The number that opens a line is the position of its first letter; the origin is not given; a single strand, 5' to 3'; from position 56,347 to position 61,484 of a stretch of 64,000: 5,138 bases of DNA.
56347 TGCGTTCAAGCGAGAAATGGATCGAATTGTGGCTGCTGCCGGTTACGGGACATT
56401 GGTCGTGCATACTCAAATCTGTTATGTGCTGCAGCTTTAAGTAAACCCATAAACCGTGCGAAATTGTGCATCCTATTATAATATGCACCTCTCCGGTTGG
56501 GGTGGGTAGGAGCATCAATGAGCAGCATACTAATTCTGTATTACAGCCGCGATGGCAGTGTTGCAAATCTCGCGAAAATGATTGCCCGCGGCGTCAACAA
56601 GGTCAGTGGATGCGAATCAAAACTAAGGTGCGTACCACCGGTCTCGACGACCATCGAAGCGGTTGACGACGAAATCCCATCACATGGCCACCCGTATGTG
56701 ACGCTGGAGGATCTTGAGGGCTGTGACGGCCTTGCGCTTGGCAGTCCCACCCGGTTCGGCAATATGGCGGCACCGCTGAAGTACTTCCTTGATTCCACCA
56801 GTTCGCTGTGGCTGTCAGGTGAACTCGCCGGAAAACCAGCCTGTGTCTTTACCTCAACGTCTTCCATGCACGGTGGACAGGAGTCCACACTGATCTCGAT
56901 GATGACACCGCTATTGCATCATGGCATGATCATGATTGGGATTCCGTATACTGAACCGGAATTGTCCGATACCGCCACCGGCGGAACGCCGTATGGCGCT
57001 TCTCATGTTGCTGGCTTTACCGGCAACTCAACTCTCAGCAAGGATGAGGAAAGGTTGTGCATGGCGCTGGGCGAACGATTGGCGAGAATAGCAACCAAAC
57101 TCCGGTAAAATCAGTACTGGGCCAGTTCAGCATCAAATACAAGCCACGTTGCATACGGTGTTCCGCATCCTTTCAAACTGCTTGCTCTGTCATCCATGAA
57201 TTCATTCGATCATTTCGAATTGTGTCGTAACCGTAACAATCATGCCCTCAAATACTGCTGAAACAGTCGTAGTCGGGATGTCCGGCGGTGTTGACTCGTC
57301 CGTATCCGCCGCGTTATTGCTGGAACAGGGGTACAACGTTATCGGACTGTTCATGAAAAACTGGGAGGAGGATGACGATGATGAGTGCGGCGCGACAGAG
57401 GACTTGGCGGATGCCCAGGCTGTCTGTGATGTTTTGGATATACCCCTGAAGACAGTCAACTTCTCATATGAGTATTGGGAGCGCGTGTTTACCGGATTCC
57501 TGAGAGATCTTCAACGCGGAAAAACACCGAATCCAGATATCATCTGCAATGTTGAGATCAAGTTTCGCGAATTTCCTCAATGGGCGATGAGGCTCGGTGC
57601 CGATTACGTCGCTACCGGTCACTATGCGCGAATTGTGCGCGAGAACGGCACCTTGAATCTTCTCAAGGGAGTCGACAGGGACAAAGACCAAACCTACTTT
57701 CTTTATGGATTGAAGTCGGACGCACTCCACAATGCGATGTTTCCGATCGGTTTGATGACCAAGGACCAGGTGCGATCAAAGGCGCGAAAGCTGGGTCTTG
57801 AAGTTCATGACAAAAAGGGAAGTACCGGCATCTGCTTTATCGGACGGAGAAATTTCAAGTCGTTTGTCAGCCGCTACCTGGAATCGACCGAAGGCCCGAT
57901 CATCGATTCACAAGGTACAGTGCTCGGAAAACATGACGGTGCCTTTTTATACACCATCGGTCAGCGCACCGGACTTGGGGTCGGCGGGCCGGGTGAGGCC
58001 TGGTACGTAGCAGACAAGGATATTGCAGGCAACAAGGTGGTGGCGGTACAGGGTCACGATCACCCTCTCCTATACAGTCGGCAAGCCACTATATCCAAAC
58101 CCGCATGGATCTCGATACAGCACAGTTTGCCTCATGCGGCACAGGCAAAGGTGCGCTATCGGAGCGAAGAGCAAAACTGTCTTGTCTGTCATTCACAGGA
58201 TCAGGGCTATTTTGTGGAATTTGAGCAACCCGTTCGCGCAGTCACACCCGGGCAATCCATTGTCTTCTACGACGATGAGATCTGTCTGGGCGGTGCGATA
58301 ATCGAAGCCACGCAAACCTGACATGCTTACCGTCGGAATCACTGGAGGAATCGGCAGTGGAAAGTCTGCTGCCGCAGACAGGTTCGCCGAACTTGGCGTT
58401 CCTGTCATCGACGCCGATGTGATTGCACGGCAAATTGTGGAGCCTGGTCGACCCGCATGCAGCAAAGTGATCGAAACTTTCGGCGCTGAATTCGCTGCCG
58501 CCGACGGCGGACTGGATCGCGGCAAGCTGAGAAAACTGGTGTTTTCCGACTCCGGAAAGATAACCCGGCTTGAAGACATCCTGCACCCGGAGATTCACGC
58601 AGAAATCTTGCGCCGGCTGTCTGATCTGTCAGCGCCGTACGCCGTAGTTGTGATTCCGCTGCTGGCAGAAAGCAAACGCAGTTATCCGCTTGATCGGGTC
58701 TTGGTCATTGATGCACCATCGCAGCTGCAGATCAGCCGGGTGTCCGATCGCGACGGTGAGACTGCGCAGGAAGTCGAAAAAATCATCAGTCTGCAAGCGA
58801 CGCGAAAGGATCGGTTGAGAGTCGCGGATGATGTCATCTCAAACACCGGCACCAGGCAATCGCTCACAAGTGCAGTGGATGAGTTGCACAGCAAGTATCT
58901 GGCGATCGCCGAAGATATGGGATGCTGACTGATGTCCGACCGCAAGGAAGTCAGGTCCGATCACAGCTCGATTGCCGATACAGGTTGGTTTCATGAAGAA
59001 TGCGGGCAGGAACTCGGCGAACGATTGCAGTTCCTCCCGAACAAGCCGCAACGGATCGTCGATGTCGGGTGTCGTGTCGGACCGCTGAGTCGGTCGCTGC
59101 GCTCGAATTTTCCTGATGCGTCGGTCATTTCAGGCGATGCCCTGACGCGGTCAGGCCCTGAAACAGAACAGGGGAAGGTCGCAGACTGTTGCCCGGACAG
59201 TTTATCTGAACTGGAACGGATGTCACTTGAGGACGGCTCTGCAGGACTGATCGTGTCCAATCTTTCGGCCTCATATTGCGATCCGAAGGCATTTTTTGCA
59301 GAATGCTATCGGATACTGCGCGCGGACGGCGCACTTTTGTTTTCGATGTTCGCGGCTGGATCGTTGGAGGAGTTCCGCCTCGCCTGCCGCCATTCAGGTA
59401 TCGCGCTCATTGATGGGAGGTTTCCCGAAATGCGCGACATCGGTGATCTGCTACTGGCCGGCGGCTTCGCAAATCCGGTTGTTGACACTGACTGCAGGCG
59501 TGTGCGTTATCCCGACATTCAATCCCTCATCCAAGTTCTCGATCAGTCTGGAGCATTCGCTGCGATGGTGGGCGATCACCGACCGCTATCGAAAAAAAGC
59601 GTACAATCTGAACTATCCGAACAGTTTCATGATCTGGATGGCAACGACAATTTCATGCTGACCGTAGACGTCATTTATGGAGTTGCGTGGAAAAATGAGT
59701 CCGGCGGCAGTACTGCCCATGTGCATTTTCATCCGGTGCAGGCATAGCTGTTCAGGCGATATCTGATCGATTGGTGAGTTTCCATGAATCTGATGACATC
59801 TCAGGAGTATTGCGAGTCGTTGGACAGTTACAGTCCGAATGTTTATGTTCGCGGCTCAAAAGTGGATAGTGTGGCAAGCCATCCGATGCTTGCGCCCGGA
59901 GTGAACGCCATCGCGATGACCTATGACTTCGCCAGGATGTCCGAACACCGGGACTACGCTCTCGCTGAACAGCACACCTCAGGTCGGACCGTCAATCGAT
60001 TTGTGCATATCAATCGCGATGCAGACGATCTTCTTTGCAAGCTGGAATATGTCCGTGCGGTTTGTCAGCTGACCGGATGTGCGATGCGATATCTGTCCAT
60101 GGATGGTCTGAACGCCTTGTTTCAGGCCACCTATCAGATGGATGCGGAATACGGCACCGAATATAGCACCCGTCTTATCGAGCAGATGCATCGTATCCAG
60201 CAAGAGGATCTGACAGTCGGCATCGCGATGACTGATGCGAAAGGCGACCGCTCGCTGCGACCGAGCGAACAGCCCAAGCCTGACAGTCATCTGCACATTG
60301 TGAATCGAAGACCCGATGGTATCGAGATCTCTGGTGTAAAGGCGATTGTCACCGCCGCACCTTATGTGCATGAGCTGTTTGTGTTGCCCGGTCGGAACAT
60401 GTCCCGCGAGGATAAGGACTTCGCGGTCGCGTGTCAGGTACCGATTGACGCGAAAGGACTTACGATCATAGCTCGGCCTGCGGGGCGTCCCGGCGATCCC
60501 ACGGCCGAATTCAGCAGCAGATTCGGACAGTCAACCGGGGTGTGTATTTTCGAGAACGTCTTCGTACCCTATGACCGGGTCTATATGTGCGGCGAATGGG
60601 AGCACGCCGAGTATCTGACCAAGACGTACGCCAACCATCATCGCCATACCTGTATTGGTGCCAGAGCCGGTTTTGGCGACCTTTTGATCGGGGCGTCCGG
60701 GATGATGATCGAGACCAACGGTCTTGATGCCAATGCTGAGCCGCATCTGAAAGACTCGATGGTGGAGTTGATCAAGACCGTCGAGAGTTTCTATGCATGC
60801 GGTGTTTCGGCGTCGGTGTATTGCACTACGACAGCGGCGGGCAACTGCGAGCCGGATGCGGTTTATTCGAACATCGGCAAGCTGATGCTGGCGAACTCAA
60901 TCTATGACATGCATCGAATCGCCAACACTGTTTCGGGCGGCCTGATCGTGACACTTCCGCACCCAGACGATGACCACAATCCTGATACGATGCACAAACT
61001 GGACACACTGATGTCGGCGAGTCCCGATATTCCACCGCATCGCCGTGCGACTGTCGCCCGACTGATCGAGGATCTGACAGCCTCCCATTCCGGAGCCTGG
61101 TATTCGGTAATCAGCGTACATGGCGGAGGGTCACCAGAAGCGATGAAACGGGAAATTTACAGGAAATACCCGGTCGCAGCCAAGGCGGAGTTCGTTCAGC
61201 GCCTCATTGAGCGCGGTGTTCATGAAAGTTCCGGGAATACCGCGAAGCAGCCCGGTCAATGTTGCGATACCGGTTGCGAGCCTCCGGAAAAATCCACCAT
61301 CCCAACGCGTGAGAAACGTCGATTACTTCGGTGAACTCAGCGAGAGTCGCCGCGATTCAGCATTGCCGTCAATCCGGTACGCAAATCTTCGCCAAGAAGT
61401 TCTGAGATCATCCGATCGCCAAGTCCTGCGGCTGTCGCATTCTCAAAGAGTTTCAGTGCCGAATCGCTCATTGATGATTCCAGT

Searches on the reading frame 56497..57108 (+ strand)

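Call 77: search_protein_families(library=pfam, proteins=[window:56497-57108:+], max_evalue=0.00001)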
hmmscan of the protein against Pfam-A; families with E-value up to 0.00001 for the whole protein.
window:56497-57108:+ (203 aa): 1 family
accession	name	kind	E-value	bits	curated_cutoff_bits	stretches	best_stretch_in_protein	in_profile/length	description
PF03358.20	FMN_red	-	1.4e-10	41.4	24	1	19-148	13-141/152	NADPH-dependent FMN reductase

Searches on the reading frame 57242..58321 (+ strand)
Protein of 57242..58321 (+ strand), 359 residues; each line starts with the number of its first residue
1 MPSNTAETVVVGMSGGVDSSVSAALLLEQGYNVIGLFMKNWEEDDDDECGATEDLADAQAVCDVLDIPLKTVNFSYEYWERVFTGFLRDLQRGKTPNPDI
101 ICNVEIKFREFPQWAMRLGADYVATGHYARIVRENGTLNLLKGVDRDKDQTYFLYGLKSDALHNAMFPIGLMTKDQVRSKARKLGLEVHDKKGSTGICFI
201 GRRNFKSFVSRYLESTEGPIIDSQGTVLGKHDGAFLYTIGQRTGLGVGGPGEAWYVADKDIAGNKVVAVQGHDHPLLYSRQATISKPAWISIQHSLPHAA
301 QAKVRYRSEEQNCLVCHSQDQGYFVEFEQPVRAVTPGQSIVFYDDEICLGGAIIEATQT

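Call 77: search_protein_families(library=pfam, proteins=[window:57242-58321:+], max_evalue=0.00001)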
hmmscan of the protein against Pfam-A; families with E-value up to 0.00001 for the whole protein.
window:57242-58321:+ (359 aa): 5 families
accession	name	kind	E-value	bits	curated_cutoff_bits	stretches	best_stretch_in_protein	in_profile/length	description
PF03054.22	tRNA_Me_trans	-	9.3e-77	257.7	20.6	1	8-201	2-201/202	tRNA methyl transferase HUP domain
PF20258.4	tRNA_Me_trans_C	-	1.6e-21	76.9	20.6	1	280-354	2-77/77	Aminomethyltransferase beta-barrel domain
PF20259.3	tRNA_Me_trans_M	-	8.4e-21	73.7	27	1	206-268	1-64/66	tRNA methyl transferase PRC-barrel domain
PF02540.23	NAD_synthase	-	1.7e-07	31.1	21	1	4-74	16-81/242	NAD synthase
PF02568.20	ThiI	-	2.5e-06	27.6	20.5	1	5-75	2-73/197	Thiamine biosynthesis protein (ThiI)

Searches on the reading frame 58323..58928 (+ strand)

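Call 77: search_protein_families(library=pfam, proteins=[window:58323-58928:+], max_evalue=0.00001)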
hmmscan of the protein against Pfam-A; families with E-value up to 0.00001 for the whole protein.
window:58323-58928:+ (201 aa): 1 family
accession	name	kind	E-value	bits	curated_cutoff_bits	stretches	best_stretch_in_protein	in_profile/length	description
PF01121.26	CoaE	-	3.7e-57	193.3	27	1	3-177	2-177/180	Dephospho-CoA kinase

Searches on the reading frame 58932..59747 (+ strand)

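Call 77: search_protein_families(library=pfam, proteins=[window:58932-59747:+], max_evalue=0.00001)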
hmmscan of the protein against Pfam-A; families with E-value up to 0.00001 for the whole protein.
window:58932-59747:+ (271 aa): 2 families
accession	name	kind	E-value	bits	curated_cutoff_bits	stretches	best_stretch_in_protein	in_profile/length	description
PF08241.18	Methyltransf_11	-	7.2e-08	33.4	21.2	1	43-137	1-95/95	Methyltransferase domain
PF13489.12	Methyltransf_23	-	7.3e-06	26.2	27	0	27-149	8-124/164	Methyltransferase domain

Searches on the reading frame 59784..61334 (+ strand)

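Call 77: search_protein_families(library=pfam, proteins=[window:59784-61334:+], max_evalue=0.00001)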
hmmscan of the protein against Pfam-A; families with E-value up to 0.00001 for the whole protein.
window:59784-61334:+ (516 aa): 2 families
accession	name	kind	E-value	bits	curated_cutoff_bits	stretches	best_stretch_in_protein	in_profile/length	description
PF11794.13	HpaB_N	-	3.6e-80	269.9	35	1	5-268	1-270/270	4-hydroxyphenylacetate 3-hydroxylase N terminal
PF03241.18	HpaB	-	9.7e-49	165.7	25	1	278-475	4-201/202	4-hydroxyphenylacetate 3-hydroxylase C terminal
